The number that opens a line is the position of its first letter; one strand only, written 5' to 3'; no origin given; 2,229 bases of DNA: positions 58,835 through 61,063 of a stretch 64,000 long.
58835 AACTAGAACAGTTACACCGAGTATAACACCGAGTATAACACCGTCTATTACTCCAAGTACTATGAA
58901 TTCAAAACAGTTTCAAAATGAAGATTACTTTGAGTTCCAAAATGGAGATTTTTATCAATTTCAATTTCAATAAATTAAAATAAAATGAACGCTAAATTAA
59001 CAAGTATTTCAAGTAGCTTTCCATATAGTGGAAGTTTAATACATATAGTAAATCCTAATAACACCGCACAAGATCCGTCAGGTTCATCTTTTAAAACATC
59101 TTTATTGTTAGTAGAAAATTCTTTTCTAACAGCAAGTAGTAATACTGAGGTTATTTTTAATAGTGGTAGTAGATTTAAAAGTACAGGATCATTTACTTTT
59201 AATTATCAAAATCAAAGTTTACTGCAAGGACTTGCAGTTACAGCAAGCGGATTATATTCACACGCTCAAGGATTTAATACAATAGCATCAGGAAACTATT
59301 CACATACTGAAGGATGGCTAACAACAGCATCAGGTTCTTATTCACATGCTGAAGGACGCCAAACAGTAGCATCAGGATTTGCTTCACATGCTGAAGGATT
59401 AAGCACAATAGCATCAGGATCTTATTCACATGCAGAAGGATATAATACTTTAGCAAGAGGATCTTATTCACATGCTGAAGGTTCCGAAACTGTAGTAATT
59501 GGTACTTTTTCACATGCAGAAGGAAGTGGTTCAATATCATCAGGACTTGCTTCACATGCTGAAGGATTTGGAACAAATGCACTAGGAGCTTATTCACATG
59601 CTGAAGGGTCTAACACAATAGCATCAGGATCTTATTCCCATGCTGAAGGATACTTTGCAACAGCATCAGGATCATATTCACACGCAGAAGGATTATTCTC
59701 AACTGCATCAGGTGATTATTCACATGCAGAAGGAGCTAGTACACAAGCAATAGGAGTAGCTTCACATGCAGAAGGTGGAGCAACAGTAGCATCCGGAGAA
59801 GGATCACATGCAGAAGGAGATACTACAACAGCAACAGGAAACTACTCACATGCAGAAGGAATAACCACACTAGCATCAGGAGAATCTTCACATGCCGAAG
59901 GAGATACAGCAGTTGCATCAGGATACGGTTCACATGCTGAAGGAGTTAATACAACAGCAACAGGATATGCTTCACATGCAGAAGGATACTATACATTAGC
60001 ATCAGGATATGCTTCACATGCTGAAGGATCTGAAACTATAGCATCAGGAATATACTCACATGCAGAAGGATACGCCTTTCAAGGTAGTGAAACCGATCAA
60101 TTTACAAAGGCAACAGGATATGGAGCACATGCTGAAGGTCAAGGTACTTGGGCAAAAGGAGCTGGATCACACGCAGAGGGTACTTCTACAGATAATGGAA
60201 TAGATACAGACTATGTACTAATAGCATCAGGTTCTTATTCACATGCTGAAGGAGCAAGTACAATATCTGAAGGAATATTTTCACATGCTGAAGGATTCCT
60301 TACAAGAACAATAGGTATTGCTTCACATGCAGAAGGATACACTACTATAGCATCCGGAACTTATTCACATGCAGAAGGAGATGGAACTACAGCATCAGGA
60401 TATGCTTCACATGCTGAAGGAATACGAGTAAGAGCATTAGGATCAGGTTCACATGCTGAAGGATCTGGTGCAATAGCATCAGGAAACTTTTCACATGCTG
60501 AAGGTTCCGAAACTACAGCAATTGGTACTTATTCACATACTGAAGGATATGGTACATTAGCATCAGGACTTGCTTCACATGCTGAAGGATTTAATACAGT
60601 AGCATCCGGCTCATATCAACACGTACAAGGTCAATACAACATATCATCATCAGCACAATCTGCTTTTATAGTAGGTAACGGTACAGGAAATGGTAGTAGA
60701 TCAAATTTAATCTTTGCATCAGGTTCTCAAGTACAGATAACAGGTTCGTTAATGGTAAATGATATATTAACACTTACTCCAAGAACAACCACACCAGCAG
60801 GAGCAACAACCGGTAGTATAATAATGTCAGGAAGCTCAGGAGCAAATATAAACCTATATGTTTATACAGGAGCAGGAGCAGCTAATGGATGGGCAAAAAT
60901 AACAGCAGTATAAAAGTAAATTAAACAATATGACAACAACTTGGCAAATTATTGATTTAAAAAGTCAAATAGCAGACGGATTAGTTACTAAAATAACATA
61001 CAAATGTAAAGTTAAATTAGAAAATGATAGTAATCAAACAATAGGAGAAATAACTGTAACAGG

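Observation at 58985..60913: Fibre protein built from about 32 near-identical 13-residue YSHAEG repeats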

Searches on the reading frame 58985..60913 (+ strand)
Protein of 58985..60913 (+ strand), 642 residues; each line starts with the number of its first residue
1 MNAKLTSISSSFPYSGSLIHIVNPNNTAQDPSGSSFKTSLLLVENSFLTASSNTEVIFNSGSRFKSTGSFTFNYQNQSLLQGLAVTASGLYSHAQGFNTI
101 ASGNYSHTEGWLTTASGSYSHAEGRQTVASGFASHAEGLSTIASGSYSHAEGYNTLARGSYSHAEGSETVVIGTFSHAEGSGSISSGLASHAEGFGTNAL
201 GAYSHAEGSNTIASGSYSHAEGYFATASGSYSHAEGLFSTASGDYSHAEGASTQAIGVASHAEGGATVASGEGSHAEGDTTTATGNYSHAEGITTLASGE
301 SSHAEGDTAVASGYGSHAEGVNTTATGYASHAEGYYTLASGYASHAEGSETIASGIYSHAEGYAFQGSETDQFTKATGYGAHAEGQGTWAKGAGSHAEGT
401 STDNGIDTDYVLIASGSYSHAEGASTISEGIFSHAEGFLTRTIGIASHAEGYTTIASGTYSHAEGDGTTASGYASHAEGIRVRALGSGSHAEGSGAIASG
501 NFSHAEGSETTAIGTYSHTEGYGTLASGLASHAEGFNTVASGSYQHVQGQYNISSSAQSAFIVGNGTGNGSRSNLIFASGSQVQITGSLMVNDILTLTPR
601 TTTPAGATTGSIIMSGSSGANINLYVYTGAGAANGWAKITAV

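Call 3: search_protein_families(library=pfam, proteins=[window:58985-60913:+], max_evalue=0.1)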
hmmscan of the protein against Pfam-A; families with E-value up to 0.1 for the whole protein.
window:58985-60913:+ (642 aa): 1 family
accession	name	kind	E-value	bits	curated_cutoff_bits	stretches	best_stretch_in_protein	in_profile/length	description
PF05658.19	YadA_head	-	1.2e-18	67.4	25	5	491-517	1-27/27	YadA head domain repeat (2 copies)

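Call 4: search_protein_families(library=phrogs, proteins=[window:58985-60913:+], max_evalue=0.01)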
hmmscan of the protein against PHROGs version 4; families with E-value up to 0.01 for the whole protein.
window:58985-60913:+ (642 aa): 5 families
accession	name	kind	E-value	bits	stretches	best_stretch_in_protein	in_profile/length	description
phrog_25468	-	unknown function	2.3e-110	371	7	455-639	86-276/528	-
phrog_14251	-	unknown function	7.1e-12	45.6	1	86-166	250-334/539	-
phrog_20057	-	unknown function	7.1e-10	37.6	2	122-398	396-676/2265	-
phrog_8780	-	tail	0.0001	21.7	0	93-236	144-283/755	minor tail protein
phrog_3279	-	tail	0.00023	21.8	1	133-309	124-298/396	tail fiber protein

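Call 6: search_dna_similar(query=window:58985-60913:+, collection=phages, mode=protein, max_rows=30)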
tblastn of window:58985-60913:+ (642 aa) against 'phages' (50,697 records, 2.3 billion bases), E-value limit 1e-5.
Records with a match: 15; places in all: 27; records where one place covers at least 80% of the query: 1.
Best place of each record, by identity: <60% 15.
By first word of the organism name: Flavobacterium 4; Bacteriophage 3; Verrucomicrobia 2; Acinetobacter 2; Listeria 2; Lachnospiraceae 1; uncultured 1.
By host as written in the record: - 6; Flavobacterium sp. LMO8 4; Puniceicoccales sp. IMCC8625 2; Listeria monocytogenes 2; Lachnospiraceae 1.
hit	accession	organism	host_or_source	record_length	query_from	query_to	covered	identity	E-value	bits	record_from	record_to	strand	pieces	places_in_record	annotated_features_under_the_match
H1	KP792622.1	Verrucomicrobia phage P8625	Puniceicoccales sp. IMCC8625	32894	7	521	71%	51.1%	6e-23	322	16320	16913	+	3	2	tail fiber protein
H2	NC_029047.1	Verrucomicrobia phage P8625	Puniceicoccales sp. IMCC8625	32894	7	521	71%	51.1%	6e-23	322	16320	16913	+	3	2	tail fiber protein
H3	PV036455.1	Lachnospiraceae phage IMGVR 15430980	Lachnospiraceae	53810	15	590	90%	30.8%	9e-7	170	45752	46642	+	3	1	pre-neck appendage protein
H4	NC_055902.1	uncultured phage cr131_1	Rhesus macaque feces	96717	129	553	41%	47.4%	1e-12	198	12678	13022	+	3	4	hypothetical protein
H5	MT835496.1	Bacteriophage sp.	human fecal samples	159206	87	551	72%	26.4%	1e-7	61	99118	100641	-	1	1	record has no annotation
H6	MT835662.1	Bacteriophage sp.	human fecal samples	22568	98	589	42%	45.1%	5e-17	181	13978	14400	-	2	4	record has no annotation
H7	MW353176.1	Flavobacterium phage vB_FspM_immuto_3-5A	Flavobacterium sp. LMO8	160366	380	594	33%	55.8%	1e-50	195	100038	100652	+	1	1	tail spike protein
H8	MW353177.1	Flavobacterium phage vB_FspM_immuto_13-6C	Flavobacterium sp. LMO8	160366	380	594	33%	55.8%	1e-50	195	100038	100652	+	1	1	tail spike protein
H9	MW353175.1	Flavobacterium phage vB_FspM_immuto_2-6A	Flavobacterium sp. LMO8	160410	380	594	33%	55.8%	1e-50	195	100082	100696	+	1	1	tail spike protein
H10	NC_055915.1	Flavobacterium phage vB_FspM_immuto_2-6A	Flavobacterium sp. LMO8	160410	380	594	33%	55.8%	1e-50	195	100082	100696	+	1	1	tail spike protein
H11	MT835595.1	Bacteriophage sp.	human fecal samples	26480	229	589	31%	43.8%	9e-14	143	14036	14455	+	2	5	record has no annotation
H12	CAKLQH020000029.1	Acinetobacter phage MD-2021a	not known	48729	162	363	31%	36.1%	1e-11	74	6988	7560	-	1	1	hemagglutinin/invasin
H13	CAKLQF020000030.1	Acinetobacter phage MD-2021a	not known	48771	162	363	31%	36.1%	1e-11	74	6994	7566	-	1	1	hemagglutinin/invasin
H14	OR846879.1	Listeria phage LM 4-11-1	Listeria monocytogenes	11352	178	356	28%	29.6%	6e-6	56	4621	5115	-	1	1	record has no annotation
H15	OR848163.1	Listeria phage LM 4-14-1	Listeria monocytogenes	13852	178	356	28%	29.6%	6e-6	56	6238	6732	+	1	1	record has no annotation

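Call 13: search_solved_structures(query=window:58985-60913:+, max_evalue=0.01, show_alignments=2)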
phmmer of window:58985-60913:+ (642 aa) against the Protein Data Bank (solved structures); distinct sequences matched with E-value up to 0.01: 4.
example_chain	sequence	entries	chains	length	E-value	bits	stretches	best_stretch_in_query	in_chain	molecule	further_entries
7o23_A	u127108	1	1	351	9.6e-14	54.4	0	227-300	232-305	Autotransporter adhesin BpaC,Autotransporter adhesin BpaC,General control transcription fa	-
3s6l_A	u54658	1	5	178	0.00022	23.5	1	187-327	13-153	Hep_Hag family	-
1p9h_A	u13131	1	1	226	0.00024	23.4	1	227-355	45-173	Invasin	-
9u93_C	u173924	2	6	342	0.0014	20.9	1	102-324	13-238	Fusobacterium nucleatum CbpF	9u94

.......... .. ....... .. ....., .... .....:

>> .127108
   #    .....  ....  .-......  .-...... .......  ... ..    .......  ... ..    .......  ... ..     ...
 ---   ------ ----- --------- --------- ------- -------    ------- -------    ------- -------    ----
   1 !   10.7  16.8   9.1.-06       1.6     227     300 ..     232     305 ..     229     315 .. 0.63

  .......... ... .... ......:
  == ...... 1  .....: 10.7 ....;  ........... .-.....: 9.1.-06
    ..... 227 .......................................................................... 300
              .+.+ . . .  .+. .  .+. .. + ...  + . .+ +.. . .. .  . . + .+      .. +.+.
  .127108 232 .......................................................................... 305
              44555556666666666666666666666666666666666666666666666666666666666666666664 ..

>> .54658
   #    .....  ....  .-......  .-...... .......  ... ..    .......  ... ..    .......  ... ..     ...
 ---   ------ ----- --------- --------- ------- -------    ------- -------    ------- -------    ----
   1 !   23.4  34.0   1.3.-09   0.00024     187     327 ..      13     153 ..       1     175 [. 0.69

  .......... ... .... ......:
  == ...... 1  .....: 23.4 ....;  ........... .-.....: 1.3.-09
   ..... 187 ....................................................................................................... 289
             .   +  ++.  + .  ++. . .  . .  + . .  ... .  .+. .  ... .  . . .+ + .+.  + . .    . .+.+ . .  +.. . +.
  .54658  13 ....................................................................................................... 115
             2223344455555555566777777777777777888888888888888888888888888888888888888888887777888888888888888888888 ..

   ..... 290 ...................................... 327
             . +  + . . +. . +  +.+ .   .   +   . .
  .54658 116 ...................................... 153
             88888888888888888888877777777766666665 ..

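Call 14: find_homologous_proteins(query=window:58985-60913:+, max_evalue=0.00001)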
Query window:58985-60913:+ (642 aa): 7997 proteins with E <= 0.00001 among 8000 candidates; the best 120 are listed.
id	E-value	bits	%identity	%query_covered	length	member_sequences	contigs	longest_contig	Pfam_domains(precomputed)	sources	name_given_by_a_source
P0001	1.8e-192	659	56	49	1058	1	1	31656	PF05658.20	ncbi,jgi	jgi:hypothetical protein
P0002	4.8e-180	618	54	67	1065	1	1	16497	PF05658.20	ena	-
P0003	2.5e-179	616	42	82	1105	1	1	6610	PF05658.20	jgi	-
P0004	4.8e-175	602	54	67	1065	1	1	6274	PF05658.20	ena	-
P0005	5.3e-164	565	44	71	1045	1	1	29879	-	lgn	-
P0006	2.1e-163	563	49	53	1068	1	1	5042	-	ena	-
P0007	9.0e-161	555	58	55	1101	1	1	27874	PF05658.20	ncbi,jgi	jgi:hypothetical protein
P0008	3.0e-158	546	62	34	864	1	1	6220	PF05658.20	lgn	-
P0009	2.7e-157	543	49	73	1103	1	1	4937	-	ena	-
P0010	1.2e-150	521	46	74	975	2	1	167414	-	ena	-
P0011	2.4e-145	504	48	83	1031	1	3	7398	PF05658.20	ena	-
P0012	5.0e-144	500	54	53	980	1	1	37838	-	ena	-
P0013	1.8e-142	494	44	77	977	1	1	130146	-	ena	-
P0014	2.4e-141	491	47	87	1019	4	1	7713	PF05658.20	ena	-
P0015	2.5e-141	491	55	47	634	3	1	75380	PF05658.20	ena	-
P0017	3.4e-140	487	56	39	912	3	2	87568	PF05658.20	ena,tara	tara:strand:- start:2186 stop:4924 length:2739 start_codon:yes stop_codon:yes gene_type:complete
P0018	5.2e-140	486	44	81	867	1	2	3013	PF05658.20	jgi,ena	jgi:hypothetical protein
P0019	7.6e-140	486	57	54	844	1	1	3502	PF05658.20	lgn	-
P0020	1.9e-139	484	41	92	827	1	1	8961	PF05658.20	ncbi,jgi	jgi:hypothetical protein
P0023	1.5e-135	472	50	62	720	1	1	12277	PF05658.20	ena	-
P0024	8.9e-135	469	45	77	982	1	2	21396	PF11962.14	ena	-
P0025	3.7e-134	467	43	86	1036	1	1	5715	PF05658.20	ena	-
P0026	8.7e-134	466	45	74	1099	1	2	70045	PF13306.13,PF11962.14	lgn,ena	-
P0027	1.1e-132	462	42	83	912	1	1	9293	PF05658.20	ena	-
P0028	1.4e-131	458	39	80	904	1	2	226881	PF05658.20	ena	-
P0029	2.5e-131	458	44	71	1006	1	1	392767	PF13884.12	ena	-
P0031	7.5e-130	453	49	76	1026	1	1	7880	PF05658.20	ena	-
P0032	1.4e-129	452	54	53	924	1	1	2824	PF05658.20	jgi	-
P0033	3.9e-129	450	52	70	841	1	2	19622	PF05658.20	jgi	jgi:hypothetical protein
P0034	6.2e-129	450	45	75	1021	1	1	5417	PF05658.20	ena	-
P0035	1.2e-128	449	53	75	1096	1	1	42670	PF05658.20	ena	-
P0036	3.5e-128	447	41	80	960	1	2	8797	PF05658.20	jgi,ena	jgi:hypothetical protein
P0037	3.5e-128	447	54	69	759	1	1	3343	PF05658.20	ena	-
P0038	1.8e-127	445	48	88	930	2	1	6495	PF05658.20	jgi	jgi:hypothetical protein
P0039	3.0e-127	444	48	73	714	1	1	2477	PF05658.20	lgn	-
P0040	5.6e-126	440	37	79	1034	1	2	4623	PF05658.20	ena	-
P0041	6.9e-126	440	49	63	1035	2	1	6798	PF05658.20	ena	-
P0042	2.1e-125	438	47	78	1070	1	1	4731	PF13884.12,PF05658.20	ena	-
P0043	3.7e-125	437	41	88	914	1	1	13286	PF11962.14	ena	-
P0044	6.3e-125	436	45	58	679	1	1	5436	PF05658.20,PF11962.14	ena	-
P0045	1.2e-124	436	44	77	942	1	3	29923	PF05658.20,PF11962.14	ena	-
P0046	2.0e-124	435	51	75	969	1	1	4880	PF05658.20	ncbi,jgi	jgi:hypothetical protein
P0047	4.7e-124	434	48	72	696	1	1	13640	PF05658.20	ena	-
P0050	2.2e-122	428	47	86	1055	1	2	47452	PF05658.20,PF11962.14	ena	-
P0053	3.2e-121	424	50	77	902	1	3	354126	PF05658.20,PF11962.14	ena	-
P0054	7.4e-121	423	51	61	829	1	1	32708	PF05658.20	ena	-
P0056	3.0e-120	421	51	74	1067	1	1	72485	PF05658.20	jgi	jgi:autotransporter adhesin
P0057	7.2e-120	420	52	67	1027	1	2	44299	PF11962.14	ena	-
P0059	2.5e-119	418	50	69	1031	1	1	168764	PF05658.20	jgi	jgi:hypothetical protein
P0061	3.4e-119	418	38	62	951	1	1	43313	PF13884.12,PF05658.20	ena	-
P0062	8.1e-119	416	46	72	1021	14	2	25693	PF05658.20,PF11962.14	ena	-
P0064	1.0e-118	416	51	77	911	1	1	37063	PF11962.14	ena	-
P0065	1.8e-118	415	49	77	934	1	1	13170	PF11962.14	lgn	-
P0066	3.3e-118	414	53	71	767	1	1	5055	PF05658.20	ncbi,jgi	jgi:hypothetical protein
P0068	1.0e-117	413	52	53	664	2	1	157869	PF05658.20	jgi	-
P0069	3.4e-117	411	53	66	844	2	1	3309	PF05658.20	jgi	jgi:hypothetical protein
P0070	3.5e-117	411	43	91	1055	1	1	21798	PF05658.20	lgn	-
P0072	3.1e-116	408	52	49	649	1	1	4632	PF13884.12,PF05658.20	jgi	jgi:tetratricopeptide (TPR) repeat protein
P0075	1.0e-115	406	46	78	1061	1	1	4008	PF05658.20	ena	-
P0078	8.6e-115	403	48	81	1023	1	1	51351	PF05658.20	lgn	-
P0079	8.8e-115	403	44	84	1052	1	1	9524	PF05658.20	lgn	-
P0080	1.4e-114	402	54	55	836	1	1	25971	PF05658.20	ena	-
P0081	1.5e-114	402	42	71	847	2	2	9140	PF24243.2,PF05658.20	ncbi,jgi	jgi:hypothetical protein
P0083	1.8e-114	402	40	74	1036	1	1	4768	PF05658.20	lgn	-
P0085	5.3e-114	400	36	94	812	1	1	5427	PF05658.20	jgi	-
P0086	6.3e-114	400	42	80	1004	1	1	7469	PF05658.20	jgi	jgi:hypothetical protein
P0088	2.4e-113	398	55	51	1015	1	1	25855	PF24243.2,PF05658.20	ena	-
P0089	3.5e-113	398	46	86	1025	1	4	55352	PF05658.20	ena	-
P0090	8.1e-113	396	52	48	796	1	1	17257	PF13884.12,PF05658.20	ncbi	-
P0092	1.1e-112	396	39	91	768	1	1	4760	PF05658.20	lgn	-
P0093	1.1e-112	396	48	80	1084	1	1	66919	PF05658.20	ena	-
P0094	1.2e-112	396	61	28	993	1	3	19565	PF05658.20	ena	-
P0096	1.3e-111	393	41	82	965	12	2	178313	PF13884.12,PF05658.20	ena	-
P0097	2.8e-111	391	39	84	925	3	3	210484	PF05658.20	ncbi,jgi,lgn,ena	jgi:hypothetical protein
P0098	3.1e-111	391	43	86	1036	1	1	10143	PF05658.20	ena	-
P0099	3.5e-111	391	42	80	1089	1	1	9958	PF05658.20,PF11962.14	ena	-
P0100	6.1e-111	390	42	83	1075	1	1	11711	PF13884.12,PF05658.20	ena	-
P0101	6.4e-111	390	44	72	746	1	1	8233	PF05658.20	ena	-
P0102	6.5e-111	390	42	83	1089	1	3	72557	PF13884.12,PF05658.20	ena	-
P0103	6.5e-111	390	56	38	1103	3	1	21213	PF05658.20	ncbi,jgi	jgi:hypothetical protein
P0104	6.6e-111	390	46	73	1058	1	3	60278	PF05658.20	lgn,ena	-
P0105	7.6e-111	390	57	38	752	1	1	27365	PF05658.20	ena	-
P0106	8.2e-111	390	48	63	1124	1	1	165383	PF13884.12,PF05658.20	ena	-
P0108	1.3e-110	389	57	40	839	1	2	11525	PF13884.12,PF05658.20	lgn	-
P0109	1.4e-110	389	45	72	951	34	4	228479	PF13884.12,PF05658.20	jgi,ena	jgi:hypothetical protein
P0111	2.1e-110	389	42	84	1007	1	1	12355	PF05658.20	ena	-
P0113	4.3e-110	387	48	58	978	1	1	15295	PF05658.20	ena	-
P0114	5.2e-110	387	39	76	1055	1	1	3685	PF05658.20,PF11962.14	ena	-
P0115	6.6e-110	387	42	86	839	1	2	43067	PF05658.20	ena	-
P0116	6.7e-110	387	42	81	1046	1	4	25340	PF13884.12,PF05658.20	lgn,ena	-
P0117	9.5e-110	386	49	81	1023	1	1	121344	PF05658.20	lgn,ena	-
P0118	1.1e-109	386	42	76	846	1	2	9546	PF05658.20,PF11962.14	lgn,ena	-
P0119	2.5e-109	385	51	55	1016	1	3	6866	PF05658.20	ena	-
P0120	3.1e-109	385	49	81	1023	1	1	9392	PF05658.20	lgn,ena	-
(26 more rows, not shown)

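Call 15: find_encoding_contigs(protein=window:58985-60913:+, flank=10000, max_places=4)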
Protein window:58985-60913:+ (642 aa): no gene with exactly this product is on record in the collection.

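Call 16: get_annotated_region(hit=H7, flank=12000)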
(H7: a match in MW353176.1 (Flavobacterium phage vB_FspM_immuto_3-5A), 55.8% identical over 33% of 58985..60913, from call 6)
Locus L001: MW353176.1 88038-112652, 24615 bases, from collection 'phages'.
description: Flavobacterium phage vB_FspM_immuto_3-5A, complete genome.
organism: Flavobacterium phage vB_FspM_immuto_3-5A (NCBI taxid 2801478)
taxonomy: Viruses; Duplodnaviria; Heunggongvirae; Uroviricota; Caudoviricetes; Immutovirus
host: Flavobacterium sp. LMO8; source: Baltic Sea mesocosm; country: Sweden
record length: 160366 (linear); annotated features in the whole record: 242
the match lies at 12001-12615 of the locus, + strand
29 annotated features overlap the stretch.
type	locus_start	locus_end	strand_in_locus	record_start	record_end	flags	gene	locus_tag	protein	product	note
CDS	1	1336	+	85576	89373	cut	-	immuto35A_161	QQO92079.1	hypothetical protein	-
CDS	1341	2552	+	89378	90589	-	-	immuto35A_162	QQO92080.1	putative nucleic acid binding protein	-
CDS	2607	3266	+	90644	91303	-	-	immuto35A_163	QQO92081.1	hypothetical protein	-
CDS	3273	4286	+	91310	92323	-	-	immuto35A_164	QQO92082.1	hypothetical protein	-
CDS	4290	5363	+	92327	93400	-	-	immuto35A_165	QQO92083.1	hypothetical protein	-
CDS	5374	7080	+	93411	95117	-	-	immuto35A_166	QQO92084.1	tail fiber protein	-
CDS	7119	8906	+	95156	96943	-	-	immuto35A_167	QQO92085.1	tail spike protein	-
CDS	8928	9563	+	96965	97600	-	-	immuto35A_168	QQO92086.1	hypothetical protein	-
CDS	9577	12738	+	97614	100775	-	-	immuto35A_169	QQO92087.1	tail spike protein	-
CDS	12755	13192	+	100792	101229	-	-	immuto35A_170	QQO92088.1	NAD synthetase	-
CDS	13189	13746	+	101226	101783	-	-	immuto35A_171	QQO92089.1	hypothetical protein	-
CDS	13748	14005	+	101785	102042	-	-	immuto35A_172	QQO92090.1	hypothetical protein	-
CDS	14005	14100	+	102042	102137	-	-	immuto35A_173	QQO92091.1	hypothetical protein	-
CDS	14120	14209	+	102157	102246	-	-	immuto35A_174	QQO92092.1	hypothetical protein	-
CDS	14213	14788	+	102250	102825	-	-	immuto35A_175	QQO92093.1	hypothetical protein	-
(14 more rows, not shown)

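Call 32: find_encoding_contigs(protein=P0015, flank=6000, max_places=2)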
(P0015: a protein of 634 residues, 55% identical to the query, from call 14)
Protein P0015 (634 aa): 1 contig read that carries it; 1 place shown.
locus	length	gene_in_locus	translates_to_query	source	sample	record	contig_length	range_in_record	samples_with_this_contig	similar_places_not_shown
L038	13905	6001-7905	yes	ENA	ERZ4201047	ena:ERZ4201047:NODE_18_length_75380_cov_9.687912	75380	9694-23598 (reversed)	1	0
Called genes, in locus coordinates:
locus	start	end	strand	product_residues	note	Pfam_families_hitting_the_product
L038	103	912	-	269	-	-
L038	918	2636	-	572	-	-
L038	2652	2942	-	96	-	-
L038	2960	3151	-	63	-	-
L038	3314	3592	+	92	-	-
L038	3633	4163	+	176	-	-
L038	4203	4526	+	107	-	-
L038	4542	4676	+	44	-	-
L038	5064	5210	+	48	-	-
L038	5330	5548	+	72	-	-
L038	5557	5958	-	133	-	-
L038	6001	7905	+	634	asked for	PF05658:YadA_head (faint)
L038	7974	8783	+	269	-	PF00685:Sulfotransfer_1, PF13469:Sulfotransfer_3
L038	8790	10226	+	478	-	-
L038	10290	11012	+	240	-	PF06508:QueC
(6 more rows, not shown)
